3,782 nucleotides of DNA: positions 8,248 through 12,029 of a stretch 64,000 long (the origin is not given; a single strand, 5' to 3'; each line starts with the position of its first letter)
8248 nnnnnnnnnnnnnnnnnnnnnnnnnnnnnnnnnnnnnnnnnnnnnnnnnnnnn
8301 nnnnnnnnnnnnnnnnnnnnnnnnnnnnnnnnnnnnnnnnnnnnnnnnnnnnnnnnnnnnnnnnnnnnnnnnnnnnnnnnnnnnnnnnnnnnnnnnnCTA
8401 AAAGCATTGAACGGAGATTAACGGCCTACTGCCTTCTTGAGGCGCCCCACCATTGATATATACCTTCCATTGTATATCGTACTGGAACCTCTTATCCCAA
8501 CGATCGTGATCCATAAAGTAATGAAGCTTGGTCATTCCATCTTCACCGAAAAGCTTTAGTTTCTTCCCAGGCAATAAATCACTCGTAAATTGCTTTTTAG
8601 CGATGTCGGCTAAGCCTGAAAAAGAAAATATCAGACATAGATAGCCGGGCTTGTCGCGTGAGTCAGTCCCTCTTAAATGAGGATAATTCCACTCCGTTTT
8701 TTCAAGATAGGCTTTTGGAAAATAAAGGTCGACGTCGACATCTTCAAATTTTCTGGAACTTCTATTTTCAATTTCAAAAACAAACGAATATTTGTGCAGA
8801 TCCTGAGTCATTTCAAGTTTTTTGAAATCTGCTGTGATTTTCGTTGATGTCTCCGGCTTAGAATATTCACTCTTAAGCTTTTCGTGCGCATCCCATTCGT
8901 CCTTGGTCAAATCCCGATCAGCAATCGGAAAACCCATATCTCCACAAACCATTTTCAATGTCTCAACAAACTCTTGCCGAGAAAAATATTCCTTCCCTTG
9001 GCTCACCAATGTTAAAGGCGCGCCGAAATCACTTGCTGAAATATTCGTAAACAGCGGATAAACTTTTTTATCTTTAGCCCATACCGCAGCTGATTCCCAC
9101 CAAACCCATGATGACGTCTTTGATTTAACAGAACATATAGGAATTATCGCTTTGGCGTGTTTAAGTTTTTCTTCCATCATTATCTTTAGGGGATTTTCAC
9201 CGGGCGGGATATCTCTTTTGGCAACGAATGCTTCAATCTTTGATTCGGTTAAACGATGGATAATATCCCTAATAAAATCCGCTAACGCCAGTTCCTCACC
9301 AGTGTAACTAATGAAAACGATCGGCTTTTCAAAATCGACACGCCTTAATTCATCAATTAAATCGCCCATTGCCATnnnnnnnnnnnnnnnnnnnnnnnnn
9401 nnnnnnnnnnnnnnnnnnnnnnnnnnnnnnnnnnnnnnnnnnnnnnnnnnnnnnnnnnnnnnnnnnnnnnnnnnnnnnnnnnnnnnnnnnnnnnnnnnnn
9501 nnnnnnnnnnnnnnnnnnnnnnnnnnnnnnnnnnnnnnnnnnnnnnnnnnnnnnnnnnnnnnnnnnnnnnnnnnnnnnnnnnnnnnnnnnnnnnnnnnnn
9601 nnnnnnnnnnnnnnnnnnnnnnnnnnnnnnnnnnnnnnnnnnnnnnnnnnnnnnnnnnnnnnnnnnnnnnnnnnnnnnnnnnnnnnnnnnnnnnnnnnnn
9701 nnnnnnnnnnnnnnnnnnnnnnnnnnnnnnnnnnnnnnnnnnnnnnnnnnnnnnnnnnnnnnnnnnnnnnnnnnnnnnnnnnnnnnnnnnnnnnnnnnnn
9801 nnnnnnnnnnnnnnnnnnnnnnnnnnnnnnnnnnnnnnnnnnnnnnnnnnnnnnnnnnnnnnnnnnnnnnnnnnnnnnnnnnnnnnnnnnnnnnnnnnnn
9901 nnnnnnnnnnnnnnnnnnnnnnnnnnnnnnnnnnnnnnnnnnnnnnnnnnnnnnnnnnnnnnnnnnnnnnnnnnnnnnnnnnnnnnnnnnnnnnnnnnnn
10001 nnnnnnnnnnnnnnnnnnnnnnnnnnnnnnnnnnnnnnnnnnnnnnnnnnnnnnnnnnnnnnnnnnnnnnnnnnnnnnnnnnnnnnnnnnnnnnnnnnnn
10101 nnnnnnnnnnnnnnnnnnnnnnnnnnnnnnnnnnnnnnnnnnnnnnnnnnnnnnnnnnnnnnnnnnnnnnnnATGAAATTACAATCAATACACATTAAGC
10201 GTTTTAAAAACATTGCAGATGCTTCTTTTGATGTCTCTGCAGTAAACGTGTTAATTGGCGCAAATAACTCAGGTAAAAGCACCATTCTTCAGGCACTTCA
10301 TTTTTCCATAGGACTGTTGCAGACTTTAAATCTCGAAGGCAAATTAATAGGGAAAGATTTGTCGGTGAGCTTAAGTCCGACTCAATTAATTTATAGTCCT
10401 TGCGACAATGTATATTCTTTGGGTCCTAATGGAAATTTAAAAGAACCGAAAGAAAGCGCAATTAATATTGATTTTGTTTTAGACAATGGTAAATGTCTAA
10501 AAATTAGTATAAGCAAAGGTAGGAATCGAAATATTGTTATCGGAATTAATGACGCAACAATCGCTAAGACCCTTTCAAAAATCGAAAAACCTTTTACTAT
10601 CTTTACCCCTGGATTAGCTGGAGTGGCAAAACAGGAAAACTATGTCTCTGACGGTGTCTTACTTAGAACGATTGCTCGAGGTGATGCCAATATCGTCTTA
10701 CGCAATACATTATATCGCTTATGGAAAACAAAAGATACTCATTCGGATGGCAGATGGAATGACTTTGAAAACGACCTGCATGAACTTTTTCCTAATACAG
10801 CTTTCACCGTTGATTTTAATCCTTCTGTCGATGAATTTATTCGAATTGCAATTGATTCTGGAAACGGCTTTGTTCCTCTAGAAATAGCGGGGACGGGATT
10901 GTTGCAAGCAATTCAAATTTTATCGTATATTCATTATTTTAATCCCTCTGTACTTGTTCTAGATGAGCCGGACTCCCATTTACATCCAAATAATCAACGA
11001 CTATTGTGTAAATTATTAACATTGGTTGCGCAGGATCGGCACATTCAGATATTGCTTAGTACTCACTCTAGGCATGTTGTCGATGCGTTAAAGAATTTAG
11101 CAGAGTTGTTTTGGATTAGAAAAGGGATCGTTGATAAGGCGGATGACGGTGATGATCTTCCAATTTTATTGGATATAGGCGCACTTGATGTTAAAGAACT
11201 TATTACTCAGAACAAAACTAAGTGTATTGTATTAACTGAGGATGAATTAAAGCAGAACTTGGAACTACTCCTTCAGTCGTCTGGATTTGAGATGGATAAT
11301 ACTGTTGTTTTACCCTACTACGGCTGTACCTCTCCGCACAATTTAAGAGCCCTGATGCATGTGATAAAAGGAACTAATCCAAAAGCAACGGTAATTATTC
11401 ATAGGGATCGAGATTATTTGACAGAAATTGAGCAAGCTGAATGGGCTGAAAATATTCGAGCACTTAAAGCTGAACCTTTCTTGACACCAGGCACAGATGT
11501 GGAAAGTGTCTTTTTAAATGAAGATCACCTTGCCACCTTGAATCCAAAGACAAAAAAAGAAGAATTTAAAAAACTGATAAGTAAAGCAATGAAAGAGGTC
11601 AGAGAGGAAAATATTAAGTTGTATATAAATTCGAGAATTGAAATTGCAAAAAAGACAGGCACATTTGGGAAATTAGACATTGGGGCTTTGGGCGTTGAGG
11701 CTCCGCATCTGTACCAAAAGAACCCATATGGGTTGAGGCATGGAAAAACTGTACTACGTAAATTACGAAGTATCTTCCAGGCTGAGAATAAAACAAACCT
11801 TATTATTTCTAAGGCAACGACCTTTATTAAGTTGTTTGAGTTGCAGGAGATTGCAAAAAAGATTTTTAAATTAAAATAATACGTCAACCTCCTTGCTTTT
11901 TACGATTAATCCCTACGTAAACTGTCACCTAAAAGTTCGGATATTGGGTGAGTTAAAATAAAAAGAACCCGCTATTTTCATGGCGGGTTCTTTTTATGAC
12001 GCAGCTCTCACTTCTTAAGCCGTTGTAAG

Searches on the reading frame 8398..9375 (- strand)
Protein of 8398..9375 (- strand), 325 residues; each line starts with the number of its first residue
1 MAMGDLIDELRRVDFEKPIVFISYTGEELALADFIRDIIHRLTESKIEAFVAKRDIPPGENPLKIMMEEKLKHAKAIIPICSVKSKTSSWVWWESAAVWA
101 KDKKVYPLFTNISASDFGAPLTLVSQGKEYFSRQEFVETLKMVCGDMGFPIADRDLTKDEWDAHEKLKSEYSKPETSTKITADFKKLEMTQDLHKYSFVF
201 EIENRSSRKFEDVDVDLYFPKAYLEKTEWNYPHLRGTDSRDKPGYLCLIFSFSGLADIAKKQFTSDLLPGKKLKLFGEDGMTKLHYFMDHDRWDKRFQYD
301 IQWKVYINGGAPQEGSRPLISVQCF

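Call 46: search_protein_families(library=pfam, proteins=[window:8398-9375:-], max_evalue=0.00001)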
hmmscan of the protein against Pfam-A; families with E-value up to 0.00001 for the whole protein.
window:8398-9375:- (325 aa): 1 family
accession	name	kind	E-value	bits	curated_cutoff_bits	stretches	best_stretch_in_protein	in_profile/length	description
PF13676.11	TIR_2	-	2.6e-12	47.7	28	1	20-111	1-92/122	TIR domain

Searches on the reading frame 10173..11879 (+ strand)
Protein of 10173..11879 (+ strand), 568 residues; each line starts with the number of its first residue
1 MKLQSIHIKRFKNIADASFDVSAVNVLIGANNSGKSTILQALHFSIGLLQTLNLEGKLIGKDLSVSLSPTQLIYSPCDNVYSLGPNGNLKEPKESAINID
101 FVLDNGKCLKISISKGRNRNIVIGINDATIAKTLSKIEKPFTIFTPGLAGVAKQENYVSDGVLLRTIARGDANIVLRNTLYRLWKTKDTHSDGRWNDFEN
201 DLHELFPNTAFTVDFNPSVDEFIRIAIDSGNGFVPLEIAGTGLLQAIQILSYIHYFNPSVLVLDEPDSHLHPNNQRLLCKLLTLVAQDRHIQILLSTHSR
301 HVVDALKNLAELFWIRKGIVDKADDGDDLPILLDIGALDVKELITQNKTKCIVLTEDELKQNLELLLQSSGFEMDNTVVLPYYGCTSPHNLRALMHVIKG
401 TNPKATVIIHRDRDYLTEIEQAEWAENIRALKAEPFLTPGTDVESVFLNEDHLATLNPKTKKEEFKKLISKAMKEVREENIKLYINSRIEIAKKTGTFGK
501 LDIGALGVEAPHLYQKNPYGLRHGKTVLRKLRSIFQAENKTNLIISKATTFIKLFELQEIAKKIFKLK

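Call 46: search_protein_families(library=pfam, proteins=[window:10173-11879:+], max_evalue=0.00001)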
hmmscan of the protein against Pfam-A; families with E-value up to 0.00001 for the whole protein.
window:10173-11879:+ (568 aa): 5 families
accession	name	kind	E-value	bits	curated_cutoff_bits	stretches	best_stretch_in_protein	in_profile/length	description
PF13175.12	AAA_15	-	3.2e-25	90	32.1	2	196-303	265-374/374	AAA ATPase domain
PF13304.12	AAA_21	-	8.7e-23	82.3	27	2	210-304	220-304/304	AAA domain, putative AbiEii toxin, Type IV TA system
PF02463.25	SMC_N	-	5.9e-13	49.2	40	1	3-318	2-217/220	RecF/RecN/SMC N terminal domain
PF11398.14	DUF2813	-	2.5e-07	30.8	21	0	1-45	1-45/372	Protein of unknown function (DUF2813)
PF13476.12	AAA_23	-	4.4e-06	27.9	27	1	5-106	1-84/201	AAA domain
